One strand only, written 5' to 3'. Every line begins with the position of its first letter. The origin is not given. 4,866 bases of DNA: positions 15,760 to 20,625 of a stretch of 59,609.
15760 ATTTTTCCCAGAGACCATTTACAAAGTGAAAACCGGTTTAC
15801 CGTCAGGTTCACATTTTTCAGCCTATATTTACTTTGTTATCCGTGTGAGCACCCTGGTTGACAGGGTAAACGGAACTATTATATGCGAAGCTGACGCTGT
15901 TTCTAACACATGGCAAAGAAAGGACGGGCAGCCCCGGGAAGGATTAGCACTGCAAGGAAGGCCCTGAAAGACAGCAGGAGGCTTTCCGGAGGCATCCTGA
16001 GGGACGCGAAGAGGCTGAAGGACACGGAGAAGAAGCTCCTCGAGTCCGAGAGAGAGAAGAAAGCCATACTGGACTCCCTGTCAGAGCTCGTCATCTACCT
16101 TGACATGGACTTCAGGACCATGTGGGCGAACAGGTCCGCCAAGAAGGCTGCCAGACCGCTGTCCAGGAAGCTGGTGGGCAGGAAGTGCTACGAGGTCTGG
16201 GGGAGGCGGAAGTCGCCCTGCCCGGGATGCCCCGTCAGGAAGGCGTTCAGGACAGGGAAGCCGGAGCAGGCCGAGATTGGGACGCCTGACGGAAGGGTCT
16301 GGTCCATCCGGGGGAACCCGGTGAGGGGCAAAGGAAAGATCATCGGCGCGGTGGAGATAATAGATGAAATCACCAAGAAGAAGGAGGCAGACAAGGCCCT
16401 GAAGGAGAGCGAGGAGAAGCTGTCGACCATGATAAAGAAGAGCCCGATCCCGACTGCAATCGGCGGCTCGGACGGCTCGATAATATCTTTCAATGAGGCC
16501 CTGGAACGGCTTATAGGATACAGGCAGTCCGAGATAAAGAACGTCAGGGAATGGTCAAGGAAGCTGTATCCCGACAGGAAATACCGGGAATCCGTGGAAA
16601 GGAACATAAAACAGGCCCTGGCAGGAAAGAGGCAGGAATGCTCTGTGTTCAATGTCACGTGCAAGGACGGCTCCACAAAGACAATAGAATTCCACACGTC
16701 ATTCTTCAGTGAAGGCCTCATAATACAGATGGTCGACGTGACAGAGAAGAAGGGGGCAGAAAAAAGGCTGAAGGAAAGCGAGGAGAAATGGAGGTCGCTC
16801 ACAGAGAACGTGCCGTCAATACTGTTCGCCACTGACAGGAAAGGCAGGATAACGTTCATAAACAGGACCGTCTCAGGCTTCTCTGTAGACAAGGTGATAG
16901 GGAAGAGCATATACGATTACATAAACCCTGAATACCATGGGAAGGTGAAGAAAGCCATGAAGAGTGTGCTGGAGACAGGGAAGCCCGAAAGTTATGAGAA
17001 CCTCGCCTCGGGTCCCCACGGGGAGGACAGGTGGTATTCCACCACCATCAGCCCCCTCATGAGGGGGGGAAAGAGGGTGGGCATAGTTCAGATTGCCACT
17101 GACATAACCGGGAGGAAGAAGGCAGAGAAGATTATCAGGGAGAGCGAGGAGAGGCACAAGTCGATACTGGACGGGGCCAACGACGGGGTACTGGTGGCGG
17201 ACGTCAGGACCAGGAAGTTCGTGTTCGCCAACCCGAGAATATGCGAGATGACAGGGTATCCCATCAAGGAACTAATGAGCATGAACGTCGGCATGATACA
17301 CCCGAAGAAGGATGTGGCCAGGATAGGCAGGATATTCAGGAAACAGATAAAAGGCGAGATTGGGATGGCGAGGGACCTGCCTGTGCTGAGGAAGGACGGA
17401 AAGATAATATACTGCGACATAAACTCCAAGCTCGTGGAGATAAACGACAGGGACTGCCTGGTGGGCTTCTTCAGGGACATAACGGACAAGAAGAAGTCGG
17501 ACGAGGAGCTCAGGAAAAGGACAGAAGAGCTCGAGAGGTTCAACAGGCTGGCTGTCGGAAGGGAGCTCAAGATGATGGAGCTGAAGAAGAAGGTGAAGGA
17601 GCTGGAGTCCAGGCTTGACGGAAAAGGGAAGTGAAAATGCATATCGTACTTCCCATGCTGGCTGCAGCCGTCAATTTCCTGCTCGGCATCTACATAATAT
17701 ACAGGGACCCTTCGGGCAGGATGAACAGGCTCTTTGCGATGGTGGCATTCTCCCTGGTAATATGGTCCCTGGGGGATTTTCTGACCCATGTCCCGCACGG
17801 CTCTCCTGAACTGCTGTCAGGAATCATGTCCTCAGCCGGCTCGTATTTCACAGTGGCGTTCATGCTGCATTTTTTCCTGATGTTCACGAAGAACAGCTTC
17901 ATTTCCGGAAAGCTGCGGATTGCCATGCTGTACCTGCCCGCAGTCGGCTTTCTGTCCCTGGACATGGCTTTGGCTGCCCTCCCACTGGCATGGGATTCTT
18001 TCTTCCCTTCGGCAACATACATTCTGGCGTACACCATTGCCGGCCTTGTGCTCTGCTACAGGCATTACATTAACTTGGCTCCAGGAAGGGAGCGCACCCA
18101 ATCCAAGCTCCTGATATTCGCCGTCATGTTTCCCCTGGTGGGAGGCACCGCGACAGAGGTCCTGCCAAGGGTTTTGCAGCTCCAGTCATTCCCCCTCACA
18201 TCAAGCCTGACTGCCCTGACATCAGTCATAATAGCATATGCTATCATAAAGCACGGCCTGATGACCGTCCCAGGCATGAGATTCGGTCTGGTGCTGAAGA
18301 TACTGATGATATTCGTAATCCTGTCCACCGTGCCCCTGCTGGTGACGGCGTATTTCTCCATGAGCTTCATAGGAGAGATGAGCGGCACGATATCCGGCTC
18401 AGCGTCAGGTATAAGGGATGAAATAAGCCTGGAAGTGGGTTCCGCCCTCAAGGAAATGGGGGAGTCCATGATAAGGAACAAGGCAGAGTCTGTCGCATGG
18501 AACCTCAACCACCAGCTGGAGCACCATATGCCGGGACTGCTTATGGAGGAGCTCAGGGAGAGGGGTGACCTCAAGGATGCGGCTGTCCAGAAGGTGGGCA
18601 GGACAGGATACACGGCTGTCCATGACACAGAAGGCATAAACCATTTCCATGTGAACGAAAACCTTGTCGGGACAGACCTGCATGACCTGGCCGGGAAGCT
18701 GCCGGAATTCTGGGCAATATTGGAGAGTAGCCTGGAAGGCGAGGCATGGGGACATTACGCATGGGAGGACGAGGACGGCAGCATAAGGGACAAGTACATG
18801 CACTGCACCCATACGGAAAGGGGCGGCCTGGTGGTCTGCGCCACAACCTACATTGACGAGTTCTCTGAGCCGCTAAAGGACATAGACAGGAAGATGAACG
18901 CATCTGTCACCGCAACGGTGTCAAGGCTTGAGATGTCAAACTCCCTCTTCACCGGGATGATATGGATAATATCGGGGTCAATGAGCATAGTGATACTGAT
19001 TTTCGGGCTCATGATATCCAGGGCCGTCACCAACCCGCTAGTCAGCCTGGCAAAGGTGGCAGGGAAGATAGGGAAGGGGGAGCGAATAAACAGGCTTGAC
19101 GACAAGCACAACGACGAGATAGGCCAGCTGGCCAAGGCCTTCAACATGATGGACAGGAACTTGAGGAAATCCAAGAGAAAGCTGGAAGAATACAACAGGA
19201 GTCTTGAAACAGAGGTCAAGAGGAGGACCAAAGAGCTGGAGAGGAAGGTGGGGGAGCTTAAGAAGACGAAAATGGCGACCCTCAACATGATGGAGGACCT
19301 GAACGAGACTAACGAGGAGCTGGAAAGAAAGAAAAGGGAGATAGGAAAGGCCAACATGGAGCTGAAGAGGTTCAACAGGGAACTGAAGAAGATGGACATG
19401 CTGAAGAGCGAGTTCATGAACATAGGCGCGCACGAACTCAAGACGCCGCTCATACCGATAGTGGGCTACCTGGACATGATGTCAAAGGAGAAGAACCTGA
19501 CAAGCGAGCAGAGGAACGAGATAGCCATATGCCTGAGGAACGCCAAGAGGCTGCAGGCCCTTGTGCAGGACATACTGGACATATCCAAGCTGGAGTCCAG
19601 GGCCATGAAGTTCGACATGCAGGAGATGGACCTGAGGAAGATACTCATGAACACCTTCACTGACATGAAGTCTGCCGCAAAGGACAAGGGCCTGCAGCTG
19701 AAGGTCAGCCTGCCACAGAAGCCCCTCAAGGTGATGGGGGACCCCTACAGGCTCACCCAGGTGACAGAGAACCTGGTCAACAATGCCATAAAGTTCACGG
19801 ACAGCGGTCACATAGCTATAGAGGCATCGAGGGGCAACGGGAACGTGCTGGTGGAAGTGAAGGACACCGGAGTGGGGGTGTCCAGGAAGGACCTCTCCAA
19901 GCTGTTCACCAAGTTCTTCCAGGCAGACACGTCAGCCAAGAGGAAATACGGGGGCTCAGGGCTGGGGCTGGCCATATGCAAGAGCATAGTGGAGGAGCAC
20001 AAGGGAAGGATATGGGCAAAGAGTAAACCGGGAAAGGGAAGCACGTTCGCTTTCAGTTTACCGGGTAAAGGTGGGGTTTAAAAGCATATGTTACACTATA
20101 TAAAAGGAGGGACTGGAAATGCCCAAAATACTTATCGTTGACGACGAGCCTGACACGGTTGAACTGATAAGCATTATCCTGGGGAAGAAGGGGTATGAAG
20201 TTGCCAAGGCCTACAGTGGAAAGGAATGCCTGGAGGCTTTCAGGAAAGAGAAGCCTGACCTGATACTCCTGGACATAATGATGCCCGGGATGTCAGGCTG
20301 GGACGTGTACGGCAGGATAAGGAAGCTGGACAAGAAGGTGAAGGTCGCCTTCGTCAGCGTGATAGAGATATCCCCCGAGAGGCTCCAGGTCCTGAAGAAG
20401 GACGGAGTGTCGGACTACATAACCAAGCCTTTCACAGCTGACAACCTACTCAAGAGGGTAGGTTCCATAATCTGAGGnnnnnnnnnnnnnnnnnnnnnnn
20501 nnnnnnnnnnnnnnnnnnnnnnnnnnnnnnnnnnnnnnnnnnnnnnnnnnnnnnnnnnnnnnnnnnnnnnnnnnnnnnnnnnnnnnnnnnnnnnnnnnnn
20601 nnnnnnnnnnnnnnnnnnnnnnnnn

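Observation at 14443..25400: Dense signalling island combining two-component, KaiC-like and cAMP modules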

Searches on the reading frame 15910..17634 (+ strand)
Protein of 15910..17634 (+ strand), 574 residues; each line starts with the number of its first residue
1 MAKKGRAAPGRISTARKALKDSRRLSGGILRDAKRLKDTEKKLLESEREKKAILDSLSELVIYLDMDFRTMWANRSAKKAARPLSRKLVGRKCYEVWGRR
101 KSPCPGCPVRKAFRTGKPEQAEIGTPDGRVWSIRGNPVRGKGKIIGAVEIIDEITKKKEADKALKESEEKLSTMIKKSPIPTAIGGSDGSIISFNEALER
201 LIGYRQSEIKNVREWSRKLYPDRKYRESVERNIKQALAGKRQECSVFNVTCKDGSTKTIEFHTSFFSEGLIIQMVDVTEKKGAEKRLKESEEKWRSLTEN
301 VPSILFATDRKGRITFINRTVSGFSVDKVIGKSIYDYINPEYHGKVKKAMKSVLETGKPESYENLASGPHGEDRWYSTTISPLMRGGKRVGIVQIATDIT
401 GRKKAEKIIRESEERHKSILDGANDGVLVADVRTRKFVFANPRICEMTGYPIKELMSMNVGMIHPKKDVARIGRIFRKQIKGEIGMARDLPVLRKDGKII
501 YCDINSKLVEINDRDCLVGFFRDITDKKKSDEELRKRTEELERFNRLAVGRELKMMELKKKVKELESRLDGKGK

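Call 3: search_protein_families(library=pfam, proteins=[window:15910-17634:+], max_evalue=0.01)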
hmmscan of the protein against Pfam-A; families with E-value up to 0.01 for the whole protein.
window:15910-17634:+ (574 aa): 6 families
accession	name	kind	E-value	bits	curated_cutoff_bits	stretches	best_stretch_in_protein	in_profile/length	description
PF08448.16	PAS_4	-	2.7e-44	150.3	23.1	3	299-403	2-109/110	PAS fold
PF13426.13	PAS_9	-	1.5e-31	109.2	27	3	425-526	2-103/103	PAS domain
PF00989.32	PAS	-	1.2e-30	106.3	22.6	2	293-399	2-113/113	PAS fold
PF08447.18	PAS_3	-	2.1e-21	76.4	25.6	3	191-269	1-80/89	PAS fold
PF13188.13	PAS_8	-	4.2e-21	74.5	21.8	1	414-455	1-41/65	PAS domain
PF12860.13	PAS_7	-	1.5e-09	38.4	27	0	111-161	68-114/115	PAS fold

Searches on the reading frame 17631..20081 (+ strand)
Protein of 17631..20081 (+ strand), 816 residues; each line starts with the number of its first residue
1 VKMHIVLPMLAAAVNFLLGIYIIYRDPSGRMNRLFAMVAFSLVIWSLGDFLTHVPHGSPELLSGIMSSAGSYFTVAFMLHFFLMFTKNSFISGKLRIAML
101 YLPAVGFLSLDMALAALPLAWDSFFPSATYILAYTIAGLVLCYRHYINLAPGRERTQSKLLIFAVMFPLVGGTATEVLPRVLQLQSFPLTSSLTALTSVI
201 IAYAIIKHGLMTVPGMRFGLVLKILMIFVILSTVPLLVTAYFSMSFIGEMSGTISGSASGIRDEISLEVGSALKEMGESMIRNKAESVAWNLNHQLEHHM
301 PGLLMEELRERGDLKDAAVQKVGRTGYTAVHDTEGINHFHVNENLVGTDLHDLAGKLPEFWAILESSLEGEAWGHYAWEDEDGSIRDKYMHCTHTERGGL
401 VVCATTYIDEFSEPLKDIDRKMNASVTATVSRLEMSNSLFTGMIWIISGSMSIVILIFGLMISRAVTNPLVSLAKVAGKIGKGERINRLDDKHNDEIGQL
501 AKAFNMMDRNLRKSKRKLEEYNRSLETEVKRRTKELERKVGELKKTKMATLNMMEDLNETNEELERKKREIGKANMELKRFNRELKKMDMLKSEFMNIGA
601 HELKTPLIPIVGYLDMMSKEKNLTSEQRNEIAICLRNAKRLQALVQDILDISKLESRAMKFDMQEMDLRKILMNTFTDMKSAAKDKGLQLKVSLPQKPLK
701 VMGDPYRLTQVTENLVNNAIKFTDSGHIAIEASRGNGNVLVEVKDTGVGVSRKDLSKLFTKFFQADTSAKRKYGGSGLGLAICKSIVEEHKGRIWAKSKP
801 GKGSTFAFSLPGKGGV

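Call 3: search_protein_families(library=pfam, proteins=[window:17631-20081:+], max_evalue=0.01)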
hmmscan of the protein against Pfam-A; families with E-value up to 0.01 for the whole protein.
window:17631-20081:+ (816 aa): 10 families
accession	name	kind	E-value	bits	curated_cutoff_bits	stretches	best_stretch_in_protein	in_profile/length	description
PF02518.31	HATPase_c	-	3.5e-31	108.4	26.4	1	703-811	1-108/111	Histidine kinase-, DNA gyrase B-, and HSP90-like ATPase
PF00512.31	HisKA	-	1.4e-14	54.3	26.9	1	592-656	2-65/66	His Kinase A (phospho-acceptor) domain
PF16927.11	HisKA_7TM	-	4.7e-13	49.9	28.6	1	9-213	3-222/224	N-terminal 7TM region of histidine kinase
PF00672.30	HAMP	-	2e-08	34.8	25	1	462-507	2-47/53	HAMP domain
PF17201.10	Cache_3-Cache_2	-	0.00016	21.5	27.7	1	320-419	198-297/299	Cache 3/Cache 2 fusion domain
PF13589.12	HATPase_c_3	-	0.00028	21.3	25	1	707-781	2-80/137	Histidine kinase-, DNA gyrase B-, and HSP90-like ATPase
PF17200.10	sCache_2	-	0.0011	19.4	25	1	323-419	51-153/155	Single Cache domain 2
PF02601.20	Exonuc_VII_L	-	0.0016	18.4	35.9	1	488-590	162-271/315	Exonuclease VII, large subunit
PF13581.12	HATPase_c_2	-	0.004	17.6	27.4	1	715-790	39-112/127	Histidine kinase-like ATPase domain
PF14501.12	HATPase_c_5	-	0.0058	17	22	0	708-796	6-88/102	GHKL domain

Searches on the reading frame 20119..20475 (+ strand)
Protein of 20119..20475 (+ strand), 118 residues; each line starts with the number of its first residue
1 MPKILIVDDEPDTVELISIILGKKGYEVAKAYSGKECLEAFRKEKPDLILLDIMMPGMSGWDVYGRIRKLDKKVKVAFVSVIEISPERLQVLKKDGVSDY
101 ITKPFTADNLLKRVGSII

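Call 3: search_protein_families(library=pfam, proteins=[window:20119-20475:+], max_evalue=0.01)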
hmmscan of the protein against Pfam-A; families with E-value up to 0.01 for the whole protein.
window:20119-20475:+ (118 aa): 2 families
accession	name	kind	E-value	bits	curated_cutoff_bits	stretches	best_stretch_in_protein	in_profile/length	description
PF00072.30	Response_reg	-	9.4e-30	103.5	30.2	1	4-114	1-110/111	Response regulator receiver domain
PF20161.5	VpsR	-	0.0026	17.9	23.7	1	20-115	26-121/121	VpsR domain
